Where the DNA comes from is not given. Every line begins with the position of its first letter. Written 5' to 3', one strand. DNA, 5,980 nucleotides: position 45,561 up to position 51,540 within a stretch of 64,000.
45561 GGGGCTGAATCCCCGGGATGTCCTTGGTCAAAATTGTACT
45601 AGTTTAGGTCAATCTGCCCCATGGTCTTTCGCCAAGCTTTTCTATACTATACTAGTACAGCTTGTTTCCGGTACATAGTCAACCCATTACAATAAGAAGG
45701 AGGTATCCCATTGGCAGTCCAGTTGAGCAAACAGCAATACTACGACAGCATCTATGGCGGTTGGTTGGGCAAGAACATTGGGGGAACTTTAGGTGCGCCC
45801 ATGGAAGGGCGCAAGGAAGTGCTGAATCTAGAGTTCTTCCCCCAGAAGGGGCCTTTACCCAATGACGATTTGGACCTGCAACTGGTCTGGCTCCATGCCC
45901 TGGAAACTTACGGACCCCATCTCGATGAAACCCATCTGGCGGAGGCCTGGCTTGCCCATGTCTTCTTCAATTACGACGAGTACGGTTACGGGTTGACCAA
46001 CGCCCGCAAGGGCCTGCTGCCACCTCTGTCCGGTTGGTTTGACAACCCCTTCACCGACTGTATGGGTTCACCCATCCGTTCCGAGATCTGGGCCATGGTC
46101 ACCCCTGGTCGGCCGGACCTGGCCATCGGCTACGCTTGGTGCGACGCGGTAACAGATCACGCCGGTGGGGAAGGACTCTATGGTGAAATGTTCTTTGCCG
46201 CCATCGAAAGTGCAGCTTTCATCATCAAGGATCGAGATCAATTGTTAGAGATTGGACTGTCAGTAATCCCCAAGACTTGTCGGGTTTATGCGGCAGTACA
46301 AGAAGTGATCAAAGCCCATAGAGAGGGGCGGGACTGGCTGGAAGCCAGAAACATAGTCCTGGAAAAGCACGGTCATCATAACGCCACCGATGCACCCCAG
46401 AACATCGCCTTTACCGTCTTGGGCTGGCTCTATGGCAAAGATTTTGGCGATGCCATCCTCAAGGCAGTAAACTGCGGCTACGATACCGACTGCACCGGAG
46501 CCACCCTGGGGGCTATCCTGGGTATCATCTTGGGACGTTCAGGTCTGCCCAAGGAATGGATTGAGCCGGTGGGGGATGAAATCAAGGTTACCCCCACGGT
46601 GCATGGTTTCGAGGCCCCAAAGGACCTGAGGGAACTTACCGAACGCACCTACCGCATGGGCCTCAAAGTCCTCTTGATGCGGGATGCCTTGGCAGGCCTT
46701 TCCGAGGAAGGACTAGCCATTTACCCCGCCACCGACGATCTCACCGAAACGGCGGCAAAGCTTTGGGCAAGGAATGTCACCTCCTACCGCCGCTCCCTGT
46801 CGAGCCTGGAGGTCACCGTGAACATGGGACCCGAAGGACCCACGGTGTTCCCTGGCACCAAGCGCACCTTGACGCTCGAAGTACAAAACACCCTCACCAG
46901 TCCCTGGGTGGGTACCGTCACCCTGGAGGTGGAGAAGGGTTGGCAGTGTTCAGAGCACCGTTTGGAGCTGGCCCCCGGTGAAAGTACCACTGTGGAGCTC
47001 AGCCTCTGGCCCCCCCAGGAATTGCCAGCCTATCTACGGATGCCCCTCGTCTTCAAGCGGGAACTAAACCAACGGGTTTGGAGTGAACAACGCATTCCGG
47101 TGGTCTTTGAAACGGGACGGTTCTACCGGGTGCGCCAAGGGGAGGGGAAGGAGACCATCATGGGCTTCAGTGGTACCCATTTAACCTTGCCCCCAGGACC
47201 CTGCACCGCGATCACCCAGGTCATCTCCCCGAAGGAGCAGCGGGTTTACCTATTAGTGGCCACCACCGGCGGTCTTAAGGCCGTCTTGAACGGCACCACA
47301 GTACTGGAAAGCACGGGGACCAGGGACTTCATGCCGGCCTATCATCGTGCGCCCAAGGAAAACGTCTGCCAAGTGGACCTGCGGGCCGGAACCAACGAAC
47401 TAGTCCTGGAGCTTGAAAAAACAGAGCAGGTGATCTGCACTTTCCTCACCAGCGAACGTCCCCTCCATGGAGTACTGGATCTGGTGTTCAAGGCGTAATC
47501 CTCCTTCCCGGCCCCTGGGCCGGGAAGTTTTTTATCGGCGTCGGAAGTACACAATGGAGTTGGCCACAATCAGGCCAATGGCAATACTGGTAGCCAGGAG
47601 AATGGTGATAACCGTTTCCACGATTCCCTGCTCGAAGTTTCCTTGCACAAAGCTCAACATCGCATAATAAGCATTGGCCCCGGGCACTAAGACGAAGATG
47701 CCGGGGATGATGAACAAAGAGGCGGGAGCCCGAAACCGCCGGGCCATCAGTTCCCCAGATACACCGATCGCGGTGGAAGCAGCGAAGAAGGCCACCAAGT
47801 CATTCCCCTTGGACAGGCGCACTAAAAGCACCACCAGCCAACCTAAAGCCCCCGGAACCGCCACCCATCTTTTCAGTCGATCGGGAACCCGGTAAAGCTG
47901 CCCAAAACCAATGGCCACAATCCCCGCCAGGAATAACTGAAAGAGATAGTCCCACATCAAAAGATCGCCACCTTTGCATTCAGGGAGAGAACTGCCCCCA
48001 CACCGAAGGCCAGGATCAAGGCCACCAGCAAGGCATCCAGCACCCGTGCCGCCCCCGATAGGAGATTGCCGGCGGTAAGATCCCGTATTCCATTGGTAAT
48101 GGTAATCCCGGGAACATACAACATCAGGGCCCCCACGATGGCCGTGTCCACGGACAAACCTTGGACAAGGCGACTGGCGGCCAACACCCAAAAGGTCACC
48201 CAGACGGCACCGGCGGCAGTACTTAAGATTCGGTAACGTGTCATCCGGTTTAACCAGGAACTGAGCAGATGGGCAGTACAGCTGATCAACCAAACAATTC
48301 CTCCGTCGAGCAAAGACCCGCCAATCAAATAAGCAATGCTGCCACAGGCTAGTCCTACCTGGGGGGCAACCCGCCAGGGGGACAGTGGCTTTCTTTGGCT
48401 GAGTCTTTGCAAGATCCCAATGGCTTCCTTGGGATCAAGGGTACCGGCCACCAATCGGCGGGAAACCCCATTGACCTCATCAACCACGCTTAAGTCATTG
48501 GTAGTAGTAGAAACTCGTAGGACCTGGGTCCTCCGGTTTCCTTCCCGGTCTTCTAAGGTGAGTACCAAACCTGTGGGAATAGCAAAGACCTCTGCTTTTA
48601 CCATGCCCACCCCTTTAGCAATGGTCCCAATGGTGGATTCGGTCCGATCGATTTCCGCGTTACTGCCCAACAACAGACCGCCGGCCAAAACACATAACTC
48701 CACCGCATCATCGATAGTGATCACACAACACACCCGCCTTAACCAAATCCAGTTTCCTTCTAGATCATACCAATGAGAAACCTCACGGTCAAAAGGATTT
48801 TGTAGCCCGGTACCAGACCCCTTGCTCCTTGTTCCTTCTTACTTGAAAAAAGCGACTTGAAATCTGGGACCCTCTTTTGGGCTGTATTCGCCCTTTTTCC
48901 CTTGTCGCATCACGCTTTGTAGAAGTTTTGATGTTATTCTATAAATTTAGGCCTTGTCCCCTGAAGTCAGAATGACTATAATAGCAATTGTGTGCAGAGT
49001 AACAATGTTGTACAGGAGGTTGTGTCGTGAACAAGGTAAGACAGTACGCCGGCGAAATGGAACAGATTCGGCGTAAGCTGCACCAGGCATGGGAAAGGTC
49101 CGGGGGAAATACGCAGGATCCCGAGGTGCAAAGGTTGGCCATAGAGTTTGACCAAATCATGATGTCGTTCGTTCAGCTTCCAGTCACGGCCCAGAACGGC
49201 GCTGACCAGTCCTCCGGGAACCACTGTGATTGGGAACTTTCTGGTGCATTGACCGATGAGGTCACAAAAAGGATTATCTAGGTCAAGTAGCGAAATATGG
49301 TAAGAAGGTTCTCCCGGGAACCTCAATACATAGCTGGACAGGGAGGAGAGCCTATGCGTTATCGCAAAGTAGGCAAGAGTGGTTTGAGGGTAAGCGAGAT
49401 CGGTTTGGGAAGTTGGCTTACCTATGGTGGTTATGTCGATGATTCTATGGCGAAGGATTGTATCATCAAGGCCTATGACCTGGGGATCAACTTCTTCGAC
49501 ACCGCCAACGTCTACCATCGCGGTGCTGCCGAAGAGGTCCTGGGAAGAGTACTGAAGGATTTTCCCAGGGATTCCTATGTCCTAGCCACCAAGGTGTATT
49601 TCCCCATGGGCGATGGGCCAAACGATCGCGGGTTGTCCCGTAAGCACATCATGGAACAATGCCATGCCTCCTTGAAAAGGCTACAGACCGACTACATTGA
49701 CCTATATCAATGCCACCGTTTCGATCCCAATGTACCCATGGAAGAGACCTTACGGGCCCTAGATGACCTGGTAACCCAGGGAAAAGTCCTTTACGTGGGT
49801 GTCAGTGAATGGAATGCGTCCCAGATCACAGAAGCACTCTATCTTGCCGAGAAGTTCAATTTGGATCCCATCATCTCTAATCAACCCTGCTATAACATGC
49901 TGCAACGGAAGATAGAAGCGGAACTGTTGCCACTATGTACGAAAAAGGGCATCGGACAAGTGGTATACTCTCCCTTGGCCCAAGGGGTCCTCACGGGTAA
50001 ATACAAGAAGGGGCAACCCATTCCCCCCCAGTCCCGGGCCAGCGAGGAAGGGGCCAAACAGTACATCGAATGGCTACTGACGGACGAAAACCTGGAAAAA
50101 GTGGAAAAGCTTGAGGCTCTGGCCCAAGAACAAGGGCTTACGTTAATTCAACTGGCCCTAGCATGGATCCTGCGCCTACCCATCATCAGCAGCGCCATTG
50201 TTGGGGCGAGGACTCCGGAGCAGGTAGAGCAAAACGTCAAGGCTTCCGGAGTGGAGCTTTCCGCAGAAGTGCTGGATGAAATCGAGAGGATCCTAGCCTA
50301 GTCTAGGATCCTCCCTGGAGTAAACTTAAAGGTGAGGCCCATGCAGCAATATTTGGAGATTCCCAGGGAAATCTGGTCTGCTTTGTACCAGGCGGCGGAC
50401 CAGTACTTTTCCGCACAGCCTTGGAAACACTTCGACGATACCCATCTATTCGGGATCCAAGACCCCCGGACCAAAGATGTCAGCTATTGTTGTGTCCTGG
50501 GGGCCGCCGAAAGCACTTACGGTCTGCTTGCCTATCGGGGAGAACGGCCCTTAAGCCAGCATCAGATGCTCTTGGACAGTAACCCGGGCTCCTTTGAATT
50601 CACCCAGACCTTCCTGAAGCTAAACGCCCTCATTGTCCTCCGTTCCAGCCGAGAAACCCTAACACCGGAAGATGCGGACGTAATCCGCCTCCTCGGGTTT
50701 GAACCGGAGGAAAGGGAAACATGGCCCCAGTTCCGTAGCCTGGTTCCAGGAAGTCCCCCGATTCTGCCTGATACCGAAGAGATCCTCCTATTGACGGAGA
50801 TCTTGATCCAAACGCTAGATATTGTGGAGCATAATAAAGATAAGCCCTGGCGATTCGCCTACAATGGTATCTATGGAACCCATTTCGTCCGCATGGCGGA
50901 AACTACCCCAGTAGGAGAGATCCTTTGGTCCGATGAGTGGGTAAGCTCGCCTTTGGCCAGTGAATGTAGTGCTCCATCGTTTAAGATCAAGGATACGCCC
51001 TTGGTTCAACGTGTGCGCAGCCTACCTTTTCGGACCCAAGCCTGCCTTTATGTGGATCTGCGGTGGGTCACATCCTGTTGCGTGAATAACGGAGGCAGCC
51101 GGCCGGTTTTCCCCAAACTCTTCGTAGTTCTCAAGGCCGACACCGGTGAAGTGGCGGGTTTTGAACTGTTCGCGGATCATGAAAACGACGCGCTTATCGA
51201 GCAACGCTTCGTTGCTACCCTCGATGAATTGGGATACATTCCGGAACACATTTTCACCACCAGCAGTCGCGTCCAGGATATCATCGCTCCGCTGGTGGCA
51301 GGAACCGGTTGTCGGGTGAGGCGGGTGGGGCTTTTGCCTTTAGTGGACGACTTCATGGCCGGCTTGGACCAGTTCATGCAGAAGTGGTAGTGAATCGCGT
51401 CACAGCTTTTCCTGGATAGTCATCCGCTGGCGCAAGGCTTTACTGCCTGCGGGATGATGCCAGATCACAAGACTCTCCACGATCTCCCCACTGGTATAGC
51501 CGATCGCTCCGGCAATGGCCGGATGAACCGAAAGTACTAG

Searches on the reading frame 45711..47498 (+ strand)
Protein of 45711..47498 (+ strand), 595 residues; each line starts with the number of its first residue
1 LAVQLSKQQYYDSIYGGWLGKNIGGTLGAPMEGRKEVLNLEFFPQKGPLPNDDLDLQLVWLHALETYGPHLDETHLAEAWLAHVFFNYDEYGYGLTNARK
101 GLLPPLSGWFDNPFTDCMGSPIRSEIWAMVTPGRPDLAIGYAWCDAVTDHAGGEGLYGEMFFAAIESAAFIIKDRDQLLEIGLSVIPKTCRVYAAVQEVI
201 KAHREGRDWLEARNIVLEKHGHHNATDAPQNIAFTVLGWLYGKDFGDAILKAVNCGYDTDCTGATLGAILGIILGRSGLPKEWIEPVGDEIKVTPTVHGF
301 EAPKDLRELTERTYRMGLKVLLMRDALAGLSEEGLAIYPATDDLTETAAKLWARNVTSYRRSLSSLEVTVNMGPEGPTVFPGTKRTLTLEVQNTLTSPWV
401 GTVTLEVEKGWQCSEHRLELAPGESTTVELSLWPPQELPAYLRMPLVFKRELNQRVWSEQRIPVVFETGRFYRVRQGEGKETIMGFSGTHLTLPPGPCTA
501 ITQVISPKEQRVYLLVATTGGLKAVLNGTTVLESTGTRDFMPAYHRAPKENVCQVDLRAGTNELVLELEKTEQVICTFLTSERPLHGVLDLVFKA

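Call 74: search_protein_families(library=pfam, proteins=[window:45711-47498:+], max_evalue=0.00001)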
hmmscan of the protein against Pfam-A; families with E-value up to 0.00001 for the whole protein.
window:45711-47498:+ (595 aa): 1 family
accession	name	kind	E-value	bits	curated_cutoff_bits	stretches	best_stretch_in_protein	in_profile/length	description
PF03747.19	ADP_ribosyl_GH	-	5.4e-42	144.9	26.2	1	16-282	1-287/287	ADP-ribosylglycohydrolase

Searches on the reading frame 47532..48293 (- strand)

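Call 74: search_protein_families(library=pfam, proteins=[window:47532-48293:-], max_evalue=0.00001)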
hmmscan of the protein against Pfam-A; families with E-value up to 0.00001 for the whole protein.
window:47532-48293:- (253 aa): 2 families
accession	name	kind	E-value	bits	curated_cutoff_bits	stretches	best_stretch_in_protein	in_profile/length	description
PF12821.13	ThrE_2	-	1.6e-31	109.7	27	1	119-247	1-129/129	Threonine/Serine exporter, ThrE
PF06738.18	ThrE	-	9.9e-08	32.2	26.3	1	116-247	108-240/241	Putative threonine/serine exporter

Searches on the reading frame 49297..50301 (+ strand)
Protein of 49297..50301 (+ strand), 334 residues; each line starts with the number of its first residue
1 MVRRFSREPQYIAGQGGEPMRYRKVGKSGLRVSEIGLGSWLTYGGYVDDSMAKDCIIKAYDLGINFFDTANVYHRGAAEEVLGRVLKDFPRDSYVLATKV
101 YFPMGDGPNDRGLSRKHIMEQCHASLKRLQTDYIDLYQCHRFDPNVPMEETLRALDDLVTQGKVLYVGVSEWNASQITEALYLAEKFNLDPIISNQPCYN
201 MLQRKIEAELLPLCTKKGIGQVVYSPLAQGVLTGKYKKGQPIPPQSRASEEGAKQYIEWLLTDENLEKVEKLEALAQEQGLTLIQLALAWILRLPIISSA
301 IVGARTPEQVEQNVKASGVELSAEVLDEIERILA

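Call 74: search_protein_families(library=pfam, proteins=[window:49297-50301:+], max_evalue=0.00001)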
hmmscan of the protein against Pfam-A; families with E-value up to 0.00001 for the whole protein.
window:49297-50301:+ (334 aa): 1 family
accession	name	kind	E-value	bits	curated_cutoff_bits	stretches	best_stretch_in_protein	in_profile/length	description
PF00248.27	Aldo_ket_red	-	6.6e-87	291.7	24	1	34-333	1-290/291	Aldo/keto reductase family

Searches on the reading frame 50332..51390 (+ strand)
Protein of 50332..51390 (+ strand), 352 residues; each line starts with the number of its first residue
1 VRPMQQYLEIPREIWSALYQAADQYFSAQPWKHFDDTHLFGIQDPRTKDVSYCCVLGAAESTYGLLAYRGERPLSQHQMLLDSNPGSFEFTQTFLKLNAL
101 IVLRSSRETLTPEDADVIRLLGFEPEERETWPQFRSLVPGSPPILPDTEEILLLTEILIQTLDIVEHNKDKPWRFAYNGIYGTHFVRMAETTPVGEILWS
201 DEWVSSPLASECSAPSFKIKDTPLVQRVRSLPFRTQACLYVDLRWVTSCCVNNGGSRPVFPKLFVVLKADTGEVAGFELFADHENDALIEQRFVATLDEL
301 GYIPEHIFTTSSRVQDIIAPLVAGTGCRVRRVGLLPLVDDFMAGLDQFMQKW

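Call 74: search_protein_families(library=pfam, proteins=[window:50332-51390:+], max_evalue=0.00001)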
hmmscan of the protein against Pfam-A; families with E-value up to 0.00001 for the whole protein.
window:50332-51390:+ (352 aa): 2 families
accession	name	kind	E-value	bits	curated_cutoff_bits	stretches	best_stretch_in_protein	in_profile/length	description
PF23988.1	DUF7309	-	1.8e-38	132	27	1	15-172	1-156/170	Domain of unknown function (DUF7309)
PF22007.2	DUF6930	-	4.5e-15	56.4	27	1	225-345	2-122/123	Domain of unknown function (DUF6930)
